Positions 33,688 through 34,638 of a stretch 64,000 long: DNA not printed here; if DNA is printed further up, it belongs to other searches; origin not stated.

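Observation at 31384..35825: dnaK operon carries two extra translationally coupled genes: a 2-TM membrane protein and a YbaK-like tRNA deacylase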

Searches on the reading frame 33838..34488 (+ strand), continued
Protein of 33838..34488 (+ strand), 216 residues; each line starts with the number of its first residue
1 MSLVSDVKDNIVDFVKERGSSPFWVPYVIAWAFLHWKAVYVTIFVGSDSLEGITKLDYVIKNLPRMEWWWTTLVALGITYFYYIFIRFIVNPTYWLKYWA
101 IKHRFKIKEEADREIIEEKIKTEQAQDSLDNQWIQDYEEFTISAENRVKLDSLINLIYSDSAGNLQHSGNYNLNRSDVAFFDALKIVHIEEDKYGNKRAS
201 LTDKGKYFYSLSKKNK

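Call 98: search_protein_families(library=pfam, proteins=[L123:1399-3027:+, L123:3024-3617:+, L123:5791-6354:+, L123:6447-9902:-, L147:3312-3764:-, L147:2738-3259:-, L099:3345-3989:+, L099:4804-6351:-, L100:3273-3650:+, L100:1437-2831:+], max_evalue=0.0001)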
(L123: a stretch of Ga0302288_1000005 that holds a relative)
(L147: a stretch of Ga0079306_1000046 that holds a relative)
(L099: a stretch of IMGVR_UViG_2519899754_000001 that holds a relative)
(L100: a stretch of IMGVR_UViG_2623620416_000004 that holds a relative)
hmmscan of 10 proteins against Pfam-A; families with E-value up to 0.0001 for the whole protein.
L123:1399-3027:+ (542 aa): 1 family
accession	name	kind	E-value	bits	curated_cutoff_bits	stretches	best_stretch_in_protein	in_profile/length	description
PF01420.25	Methylase_S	-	3.4e-23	83.1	22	2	341-517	1-163/168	Type I restriction modification DNA specificity domain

L123:3024-3617:+ (197 aa): 1 family
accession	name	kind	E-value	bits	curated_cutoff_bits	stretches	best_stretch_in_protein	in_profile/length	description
PF18169.6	SLATT_6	-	6.3e-67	225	27.1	1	1-177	1-175/176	SMODS and SLOG-associating 2TM effector domain 6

L123:5791-6354:+ (187 aa): 0 families

L123:6447-9902:- (1151 aa): 2 families
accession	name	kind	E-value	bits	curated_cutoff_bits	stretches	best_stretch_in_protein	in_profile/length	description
PF13306.12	LRR_5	-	4.6e-83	275.9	27.7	4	254-377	3-123/127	BspA type Leucine rich repeat region (6 copies)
PF12799.13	LRR_4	-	1.3e-06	28.9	27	1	730-768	2-43/44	Leucine Rich repeats (2 copies)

L147:3312-3764:- (150 aa): 2 families
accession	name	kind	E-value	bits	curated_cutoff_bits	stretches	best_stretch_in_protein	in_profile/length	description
PF06094.17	GGACT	-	6e-14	53.1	22.8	1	5-114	1-109/120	Gamma-glutamyl cyclotransferase, AIG2-like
PF13772.11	AIG2_2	-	2.5e-12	47.5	27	1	61-142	2-83/83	AIG2-like family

L147:2738-3259:- (173 aa): 0 families

L099:3345-3989:+ (214 aa): 1 family
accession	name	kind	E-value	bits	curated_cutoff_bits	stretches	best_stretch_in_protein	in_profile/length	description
PF13643.11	DUF4145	-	1.8e-17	63.6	23.1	1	92-170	1-82/88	Domain of unknown function (DUF4145)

L099:4804-6351:- (515 aa): 2 families
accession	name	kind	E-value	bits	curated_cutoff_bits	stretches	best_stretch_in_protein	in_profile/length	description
PF00239.26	Resolvase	-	3.1e-23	82.9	23.3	1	7-153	3-144/145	Resolvase, N terminal domain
PF07508.19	Recombinase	-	5.1e-16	59.2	21.1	1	178-264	1-100/102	Recombinase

L100:3273-3650:+ (125 aa): 1 family
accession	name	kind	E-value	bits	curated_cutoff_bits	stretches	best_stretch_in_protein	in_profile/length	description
PF07087.16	DUF1353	-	1.4e-22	79.6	22.5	1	27-115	2-91/91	Protein of unknown function (DUF1353)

L100:1437-2831:+ (464 aa): 0 families
